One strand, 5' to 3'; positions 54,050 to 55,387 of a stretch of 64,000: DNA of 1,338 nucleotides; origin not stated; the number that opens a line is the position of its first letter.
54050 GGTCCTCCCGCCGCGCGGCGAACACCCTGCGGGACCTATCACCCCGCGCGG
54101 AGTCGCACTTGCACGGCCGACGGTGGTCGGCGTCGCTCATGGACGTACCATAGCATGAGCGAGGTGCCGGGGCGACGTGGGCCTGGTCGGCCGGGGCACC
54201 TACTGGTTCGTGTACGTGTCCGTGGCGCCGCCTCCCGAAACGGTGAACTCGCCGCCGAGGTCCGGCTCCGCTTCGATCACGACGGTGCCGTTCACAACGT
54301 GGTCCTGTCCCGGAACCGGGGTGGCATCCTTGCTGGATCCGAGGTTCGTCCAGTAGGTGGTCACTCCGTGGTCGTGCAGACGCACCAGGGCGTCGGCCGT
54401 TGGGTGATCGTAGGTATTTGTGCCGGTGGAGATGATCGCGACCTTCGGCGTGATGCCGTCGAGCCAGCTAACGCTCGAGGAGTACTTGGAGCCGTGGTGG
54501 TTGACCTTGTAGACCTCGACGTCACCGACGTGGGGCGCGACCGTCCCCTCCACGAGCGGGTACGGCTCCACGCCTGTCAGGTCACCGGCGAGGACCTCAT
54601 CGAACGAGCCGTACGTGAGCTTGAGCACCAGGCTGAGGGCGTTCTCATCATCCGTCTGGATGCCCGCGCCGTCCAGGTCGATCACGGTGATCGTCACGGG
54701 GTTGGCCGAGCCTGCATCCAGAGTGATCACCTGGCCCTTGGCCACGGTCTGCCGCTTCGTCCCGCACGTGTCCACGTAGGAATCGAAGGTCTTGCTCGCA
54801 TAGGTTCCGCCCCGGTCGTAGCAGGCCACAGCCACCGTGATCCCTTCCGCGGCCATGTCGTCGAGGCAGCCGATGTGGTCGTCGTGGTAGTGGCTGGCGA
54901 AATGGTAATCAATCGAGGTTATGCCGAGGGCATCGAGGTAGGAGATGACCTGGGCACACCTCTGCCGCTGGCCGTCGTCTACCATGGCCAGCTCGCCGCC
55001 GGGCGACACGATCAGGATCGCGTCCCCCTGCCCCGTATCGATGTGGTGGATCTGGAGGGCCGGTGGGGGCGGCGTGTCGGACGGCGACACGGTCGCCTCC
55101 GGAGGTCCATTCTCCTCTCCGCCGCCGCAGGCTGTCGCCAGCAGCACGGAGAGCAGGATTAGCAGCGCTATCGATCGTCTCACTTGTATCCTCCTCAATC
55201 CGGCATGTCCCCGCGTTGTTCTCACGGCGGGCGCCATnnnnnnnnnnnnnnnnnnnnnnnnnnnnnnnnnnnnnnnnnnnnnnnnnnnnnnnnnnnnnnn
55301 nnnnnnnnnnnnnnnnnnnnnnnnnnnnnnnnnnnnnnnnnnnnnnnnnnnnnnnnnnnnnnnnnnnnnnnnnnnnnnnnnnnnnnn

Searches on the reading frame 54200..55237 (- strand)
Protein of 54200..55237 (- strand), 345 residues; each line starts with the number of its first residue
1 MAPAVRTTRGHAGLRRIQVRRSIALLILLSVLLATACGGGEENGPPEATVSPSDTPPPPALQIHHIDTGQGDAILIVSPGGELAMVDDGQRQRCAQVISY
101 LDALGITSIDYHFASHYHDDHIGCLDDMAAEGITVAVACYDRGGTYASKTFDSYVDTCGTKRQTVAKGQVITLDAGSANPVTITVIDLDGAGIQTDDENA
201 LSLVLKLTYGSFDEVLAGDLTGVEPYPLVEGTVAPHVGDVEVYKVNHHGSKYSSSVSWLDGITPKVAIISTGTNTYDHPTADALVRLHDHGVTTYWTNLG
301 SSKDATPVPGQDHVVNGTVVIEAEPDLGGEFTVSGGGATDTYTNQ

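Call 14: search_protein_families(library=pfam, proteins=[window:54200-55237:-], max_evalue=0.1)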
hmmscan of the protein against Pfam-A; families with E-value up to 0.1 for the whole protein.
window:54200-55237:- (345 aa): 2 families
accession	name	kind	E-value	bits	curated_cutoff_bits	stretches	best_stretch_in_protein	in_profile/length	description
PF00753.33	Lactamase_B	-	1.7e-06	28.6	22.7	1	68-272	3-195/196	Metallo-beta-lactamase superfamily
PF12706.13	Lactamase_B_2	-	0.00085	19.4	27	1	106-222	28-145/200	Beta-lactamase superfamily domain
